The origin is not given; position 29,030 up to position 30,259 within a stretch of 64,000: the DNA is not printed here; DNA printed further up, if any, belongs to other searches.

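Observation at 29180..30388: Endonuclease-IV-like TIM barrel fused to a histone-H1-like KAAP lysine/alanine tail ending in acidic DLF motifs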

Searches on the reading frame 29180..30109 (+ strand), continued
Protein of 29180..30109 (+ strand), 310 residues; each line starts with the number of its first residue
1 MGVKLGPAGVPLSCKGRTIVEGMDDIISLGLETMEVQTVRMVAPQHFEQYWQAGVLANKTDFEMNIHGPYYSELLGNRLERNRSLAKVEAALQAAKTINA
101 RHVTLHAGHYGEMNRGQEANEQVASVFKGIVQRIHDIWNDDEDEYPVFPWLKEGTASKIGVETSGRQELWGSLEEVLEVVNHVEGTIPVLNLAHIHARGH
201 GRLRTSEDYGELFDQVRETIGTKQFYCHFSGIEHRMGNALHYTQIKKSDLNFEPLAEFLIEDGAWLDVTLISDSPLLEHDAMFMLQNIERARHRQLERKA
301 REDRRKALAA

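Call 87: list_cluster_members(proteins=[P0410, P0430, P0188, P0411, P0415, P0414, P0420, P0458, P0479, P0471])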
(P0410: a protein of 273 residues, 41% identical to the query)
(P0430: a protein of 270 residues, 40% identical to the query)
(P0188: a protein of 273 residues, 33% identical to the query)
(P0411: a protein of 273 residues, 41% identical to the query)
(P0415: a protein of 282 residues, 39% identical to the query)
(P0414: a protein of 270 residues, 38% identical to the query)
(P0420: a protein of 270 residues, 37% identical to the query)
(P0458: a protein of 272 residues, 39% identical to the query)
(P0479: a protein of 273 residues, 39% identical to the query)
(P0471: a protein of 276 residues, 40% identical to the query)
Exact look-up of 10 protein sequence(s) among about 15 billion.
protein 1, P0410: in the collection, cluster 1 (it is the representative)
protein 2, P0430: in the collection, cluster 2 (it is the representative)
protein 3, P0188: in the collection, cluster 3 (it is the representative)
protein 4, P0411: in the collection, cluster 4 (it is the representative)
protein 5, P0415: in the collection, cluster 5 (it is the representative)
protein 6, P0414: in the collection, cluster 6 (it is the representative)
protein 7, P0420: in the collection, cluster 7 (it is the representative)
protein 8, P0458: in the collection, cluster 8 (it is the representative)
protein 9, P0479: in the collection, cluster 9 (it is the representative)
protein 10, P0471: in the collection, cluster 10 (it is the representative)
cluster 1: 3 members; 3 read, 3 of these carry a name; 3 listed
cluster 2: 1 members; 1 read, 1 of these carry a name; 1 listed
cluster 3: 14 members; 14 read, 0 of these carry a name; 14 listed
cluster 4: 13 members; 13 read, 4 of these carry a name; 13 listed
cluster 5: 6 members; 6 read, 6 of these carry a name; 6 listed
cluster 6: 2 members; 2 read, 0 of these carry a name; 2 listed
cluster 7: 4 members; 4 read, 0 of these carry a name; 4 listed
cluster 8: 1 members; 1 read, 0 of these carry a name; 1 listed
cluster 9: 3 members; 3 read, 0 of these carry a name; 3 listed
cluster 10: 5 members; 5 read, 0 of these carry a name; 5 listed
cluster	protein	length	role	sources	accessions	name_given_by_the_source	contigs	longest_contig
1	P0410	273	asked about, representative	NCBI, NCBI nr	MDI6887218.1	MAG: deoxyribonuclease IV [Candidatus Thermoplasmatota archaeon] | deoxyribonuclease IV [Candidatus Thermoplasmatota archaeon]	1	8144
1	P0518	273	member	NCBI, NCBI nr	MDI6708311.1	MAG: deoxyribonuclease IV [Candidatus Thermoplasmatota archaeon] | deoxyribonuclease IV [Candidatus Thermoplasmatota archaeon]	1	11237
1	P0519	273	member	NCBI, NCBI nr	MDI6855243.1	MAG: deoxyribonuclease IV [Candidatus Thermoplasmatota archaeon] | deoxyribonuclease IV [Candidatus Thermoplasmatota archaeon]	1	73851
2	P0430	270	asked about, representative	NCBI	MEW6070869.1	MAG: deoxyribonuclease IV, partial [Candidatus Thermoplasmatota archaeon]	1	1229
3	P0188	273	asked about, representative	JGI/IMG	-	-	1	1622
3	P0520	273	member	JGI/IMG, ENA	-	-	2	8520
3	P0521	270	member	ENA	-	-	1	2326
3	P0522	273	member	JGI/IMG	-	-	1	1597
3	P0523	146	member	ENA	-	-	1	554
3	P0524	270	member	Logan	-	-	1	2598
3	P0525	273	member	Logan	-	-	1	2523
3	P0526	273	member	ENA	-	-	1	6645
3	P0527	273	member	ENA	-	-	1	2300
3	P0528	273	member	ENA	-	-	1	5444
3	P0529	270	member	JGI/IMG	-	-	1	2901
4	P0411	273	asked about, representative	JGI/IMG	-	-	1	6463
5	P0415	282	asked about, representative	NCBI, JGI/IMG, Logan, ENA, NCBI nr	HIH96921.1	MAG TPA: TIM barrel protein [Thermoplasmata archaeon] | TIM barrel protein [Thermoplasmata archaeon]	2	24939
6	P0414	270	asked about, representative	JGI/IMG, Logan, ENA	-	-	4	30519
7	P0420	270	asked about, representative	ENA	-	-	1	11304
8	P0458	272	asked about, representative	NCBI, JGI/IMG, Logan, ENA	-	-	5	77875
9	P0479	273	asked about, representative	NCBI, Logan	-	-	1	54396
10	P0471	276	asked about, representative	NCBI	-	-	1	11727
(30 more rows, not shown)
